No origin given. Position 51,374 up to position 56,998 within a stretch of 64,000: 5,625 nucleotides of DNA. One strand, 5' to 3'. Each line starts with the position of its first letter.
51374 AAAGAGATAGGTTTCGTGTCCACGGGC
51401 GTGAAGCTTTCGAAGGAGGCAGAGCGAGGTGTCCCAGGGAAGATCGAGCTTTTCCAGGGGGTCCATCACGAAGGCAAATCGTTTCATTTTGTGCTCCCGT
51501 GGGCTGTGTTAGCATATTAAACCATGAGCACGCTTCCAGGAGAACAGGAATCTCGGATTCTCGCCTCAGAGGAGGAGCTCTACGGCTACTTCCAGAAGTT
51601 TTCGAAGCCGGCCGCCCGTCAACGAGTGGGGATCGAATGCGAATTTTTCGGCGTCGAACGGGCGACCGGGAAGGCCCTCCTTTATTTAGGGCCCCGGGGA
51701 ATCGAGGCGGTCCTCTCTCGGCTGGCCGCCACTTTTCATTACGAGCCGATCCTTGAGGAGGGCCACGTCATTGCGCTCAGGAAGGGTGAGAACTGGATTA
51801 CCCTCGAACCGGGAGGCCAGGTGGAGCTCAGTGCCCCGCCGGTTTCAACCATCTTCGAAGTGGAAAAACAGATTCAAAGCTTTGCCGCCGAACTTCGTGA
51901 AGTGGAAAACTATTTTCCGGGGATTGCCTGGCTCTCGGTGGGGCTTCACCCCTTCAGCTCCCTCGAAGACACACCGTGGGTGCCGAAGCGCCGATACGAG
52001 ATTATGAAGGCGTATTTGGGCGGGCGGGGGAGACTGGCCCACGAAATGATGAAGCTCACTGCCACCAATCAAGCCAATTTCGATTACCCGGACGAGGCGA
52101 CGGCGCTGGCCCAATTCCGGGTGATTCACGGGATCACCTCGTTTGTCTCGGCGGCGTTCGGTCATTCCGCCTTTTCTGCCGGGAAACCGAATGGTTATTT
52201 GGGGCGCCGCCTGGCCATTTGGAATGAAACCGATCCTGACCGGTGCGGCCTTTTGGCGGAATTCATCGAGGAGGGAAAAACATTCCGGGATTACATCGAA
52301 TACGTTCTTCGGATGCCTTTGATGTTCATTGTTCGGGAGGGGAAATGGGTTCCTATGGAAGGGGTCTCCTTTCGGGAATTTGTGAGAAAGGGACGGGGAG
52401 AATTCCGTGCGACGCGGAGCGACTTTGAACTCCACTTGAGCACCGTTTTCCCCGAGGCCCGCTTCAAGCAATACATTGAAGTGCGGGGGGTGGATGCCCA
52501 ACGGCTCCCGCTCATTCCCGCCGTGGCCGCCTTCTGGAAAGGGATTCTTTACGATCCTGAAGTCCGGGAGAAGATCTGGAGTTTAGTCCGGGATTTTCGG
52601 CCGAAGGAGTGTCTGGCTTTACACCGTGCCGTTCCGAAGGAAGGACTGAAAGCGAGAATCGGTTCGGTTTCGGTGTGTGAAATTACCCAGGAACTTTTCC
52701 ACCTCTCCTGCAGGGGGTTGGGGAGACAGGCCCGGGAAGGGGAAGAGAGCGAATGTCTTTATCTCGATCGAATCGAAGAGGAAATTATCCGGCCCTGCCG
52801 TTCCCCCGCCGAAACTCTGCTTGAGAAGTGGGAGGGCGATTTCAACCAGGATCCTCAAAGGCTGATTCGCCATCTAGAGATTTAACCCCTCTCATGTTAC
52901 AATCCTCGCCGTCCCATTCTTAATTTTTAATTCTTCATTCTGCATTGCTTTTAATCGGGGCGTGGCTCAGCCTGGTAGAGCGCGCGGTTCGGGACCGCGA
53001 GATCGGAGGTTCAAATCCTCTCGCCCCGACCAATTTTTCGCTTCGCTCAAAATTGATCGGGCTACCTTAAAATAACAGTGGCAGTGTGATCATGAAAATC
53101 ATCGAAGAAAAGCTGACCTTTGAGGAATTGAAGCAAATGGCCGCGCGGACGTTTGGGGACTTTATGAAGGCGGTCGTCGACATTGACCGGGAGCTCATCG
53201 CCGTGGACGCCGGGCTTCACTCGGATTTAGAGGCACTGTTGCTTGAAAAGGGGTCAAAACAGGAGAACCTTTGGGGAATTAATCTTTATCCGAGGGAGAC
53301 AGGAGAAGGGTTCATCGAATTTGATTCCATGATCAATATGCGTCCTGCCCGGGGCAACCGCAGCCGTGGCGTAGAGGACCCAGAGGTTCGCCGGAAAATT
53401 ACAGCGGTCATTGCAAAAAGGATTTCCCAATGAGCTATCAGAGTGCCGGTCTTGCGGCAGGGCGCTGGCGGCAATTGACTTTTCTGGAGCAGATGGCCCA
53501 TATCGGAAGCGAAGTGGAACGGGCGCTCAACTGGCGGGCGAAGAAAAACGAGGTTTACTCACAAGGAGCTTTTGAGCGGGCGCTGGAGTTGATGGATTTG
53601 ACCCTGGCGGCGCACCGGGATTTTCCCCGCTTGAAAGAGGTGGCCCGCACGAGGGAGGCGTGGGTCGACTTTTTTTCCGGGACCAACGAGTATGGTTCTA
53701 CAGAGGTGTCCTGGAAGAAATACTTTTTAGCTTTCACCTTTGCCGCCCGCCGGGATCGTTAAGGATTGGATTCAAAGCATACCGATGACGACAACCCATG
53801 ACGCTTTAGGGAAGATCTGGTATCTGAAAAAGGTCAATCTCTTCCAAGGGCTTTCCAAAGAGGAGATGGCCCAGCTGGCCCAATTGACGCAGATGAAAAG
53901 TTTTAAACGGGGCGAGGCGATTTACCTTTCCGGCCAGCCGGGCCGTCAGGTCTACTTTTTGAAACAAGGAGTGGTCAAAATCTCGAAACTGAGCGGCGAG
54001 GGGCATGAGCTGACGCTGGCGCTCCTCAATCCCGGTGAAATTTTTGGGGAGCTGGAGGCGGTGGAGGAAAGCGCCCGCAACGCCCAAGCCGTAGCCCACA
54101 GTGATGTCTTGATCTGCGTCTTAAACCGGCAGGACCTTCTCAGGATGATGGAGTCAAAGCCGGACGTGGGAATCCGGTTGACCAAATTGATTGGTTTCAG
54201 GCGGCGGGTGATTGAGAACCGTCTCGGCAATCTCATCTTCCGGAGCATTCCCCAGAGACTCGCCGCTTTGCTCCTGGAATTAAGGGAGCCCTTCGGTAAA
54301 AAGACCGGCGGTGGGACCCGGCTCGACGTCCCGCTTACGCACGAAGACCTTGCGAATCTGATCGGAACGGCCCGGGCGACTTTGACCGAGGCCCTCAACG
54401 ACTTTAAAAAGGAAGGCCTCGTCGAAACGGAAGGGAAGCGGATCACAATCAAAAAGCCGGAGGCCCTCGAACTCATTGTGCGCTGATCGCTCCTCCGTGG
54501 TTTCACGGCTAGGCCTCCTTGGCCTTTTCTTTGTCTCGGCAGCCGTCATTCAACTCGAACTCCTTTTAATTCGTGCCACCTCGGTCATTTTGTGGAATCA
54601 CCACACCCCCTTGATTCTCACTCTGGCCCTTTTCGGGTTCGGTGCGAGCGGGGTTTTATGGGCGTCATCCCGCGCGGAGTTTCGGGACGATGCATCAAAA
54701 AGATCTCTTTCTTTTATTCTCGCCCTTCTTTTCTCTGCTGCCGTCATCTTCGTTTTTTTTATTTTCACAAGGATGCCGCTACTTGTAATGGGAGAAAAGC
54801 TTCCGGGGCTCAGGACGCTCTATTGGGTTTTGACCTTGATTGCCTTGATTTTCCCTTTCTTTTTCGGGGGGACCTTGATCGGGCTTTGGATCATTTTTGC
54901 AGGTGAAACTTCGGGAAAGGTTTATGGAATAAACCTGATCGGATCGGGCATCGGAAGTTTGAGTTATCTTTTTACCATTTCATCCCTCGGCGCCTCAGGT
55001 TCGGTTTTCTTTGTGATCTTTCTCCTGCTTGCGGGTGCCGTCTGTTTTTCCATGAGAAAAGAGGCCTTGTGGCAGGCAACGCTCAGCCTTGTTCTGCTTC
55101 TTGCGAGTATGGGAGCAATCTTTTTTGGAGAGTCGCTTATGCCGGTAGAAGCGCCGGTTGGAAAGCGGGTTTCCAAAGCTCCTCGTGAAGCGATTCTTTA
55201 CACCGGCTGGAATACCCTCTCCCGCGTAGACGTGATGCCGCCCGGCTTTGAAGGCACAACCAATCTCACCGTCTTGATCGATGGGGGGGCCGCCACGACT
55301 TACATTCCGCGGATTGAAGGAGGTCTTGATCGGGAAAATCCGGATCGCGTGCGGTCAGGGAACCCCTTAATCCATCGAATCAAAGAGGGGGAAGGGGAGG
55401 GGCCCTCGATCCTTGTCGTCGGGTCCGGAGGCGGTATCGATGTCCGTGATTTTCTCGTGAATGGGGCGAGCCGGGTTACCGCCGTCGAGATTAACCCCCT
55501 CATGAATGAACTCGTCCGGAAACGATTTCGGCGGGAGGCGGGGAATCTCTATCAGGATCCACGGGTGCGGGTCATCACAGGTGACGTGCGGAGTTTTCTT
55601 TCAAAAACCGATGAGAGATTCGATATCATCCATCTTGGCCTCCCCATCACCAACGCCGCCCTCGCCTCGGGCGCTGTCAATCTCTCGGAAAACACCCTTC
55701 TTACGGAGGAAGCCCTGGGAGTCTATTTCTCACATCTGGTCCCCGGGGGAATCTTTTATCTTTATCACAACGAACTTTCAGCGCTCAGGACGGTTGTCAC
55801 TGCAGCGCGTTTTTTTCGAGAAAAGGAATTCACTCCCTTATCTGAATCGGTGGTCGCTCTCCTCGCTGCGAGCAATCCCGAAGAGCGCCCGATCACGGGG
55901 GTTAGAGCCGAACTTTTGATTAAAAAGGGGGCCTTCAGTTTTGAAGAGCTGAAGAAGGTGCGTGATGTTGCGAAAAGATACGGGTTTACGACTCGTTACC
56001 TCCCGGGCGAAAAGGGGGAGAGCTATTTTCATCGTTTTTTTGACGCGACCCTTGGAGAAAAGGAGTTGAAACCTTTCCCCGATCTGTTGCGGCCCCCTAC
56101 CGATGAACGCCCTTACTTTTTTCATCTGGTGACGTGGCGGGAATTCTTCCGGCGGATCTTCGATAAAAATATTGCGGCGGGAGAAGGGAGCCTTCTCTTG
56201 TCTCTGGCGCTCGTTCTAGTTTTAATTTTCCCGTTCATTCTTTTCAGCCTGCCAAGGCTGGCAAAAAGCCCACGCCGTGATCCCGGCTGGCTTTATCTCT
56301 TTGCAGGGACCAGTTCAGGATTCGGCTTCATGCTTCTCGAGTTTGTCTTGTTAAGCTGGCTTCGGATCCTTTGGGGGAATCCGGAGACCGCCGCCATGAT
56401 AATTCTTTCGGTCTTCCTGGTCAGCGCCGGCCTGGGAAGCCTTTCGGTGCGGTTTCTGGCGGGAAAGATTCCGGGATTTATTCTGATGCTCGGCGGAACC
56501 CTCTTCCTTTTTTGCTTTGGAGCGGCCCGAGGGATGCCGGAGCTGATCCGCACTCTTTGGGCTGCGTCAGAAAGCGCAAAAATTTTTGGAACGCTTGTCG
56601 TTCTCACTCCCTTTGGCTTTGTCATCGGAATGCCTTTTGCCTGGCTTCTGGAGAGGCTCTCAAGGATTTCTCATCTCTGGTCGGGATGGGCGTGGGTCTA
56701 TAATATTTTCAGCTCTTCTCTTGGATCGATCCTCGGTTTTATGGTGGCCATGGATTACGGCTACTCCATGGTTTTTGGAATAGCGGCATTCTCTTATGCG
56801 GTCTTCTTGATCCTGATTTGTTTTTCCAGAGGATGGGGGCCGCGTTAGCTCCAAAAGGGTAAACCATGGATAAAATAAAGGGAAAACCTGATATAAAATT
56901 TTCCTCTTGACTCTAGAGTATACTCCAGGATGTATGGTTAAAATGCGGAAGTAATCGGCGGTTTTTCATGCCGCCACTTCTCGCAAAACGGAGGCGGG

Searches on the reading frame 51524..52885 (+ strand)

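Call 63: search_protein_families(library=pfam, proteins=[window:51524-52885:+], max_evalue=0.00001)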
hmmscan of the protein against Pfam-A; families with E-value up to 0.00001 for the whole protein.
window:51524-52885:+ (453 aa): 1 family
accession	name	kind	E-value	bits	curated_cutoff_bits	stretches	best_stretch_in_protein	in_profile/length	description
PF04107.18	GCS2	-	4.7e-44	151.3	21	1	73-357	20-289/291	Glutamate-cysteine ligase family 2(GCS2)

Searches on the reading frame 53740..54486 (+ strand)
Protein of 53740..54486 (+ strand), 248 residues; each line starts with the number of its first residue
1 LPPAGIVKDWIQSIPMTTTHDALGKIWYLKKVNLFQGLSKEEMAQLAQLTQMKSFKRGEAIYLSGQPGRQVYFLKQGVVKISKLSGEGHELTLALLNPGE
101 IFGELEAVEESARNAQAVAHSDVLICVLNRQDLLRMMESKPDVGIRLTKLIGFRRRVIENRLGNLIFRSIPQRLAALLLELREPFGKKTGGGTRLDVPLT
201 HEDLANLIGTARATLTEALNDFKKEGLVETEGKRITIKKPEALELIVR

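Call 5: search_protein_families(library=pfam, proteins=[window:53740-54486:+], max_evalue=0.01)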
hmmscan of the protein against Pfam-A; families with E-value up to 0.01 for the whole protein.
window:53740-54486:+ (248 aa): 5 families
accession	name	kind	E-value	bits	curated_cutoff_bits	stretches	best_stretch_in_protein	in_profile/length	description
PF13545.12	HTH_Crp_2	-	7.7e-23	80.7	27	1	172-244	1-68/70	Crp-like helix-turn-helix domain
PF00027.35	cNMP_binding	-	2.3e-22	79.2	27.5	1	53-139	2-88/89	Cyclic nucleotide-binding domain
PF00325.26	Crp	-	0.00012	22.2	21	1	198-227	2-31/32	Bacterial regulatory proteins, crp family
PF00392.27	GntR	-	0.00058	19.9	27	1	198-233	23-59/64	Bacterial regulatory proteins, gntR family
PF25213.1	HVO_A0261_N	-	0.0014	18.9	35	0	198-234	24-60/86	HVO_A0261 N-terminal domain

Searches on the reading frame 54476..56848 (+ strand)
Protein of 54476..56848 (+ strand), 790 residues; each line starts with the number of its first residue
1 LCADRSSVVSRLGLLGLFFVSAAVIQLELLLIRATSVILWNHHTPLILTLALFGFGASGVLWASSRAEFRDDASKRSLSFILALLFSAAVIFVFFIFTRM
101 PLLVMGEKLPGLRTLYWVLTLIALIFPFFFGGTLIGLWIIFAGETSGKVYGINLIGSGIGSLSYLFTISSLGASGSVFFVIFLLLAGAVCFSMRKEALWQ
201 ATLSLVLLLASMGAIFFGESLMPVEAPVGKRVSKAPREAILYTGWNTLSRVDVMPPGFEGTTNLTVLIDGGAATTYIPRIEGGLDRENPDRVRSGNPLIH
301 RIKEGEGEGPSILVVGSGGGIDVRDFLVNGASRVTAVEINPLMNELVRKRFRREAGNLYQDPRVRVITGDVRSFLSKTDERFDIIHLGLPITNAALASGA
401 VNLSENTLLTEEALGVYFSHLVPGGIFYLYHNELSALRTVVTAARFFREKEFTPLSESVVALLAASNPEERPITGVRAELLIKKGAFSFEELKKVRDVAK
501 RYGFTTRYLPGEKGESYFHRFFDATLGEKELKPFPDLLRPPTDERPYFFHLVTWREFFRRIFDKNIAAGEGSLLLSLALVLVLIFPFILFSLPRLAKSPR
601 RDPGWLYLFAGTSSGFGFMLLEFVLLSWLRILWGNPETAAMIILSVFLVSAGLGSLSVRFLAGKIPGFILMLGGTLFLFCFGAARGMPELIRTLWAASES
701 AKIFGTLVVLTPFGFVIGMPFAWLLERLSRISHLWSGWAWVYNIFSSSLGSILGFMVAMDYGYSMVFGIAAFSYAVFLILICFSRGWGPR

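Call 5: search_protein_families(library=pfam, proteins=[window:54476-56848:+], max_evalue=0.01)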
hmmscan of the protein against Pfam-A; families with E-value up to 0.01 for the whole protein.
window:54476-56848:+ (790 aa): 3 families
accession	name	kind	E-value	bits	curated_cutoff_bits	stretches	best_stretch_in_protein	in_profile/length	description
PF13649.12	Methyltransf_25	-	1.8e-06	29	27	1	312-387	1-70/97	Methyltransferase domain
PF01564.23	Spermine_synth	-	5.7e-06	26.4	22.9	1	310-386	20-96/186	Spermine/spermidine synthase domain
PF08241.18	Methyltransf_11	-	0.00034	21.6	21.2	1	314-387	2-66/95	Methyltransferase domain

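Call 11: search_protein_families(library=ncbifam, proteins=[window:54476-56848:+], max_evalue=0.001)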
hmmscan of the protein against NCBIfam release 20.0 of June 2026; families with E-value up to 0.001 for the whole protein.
window:54476-56848:+ (790 aa): 3 families
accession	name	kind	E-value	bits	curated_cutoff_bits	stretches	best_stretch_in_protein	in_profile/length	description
NF002956.0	PRK03612.1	equivalog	6.6e-12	44.6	472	1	281-390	272-384/522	polyamine aminopropyltransferase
NF002010.0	PRK00811.1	equivalog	2.5e-07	30.2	260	1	311-385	81-156/287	polyamine aminopropyltransferase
TIGR00417.1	speE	equivalog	1.7e-05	24.2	249.55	1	311-385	75-149/271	spermidine synthase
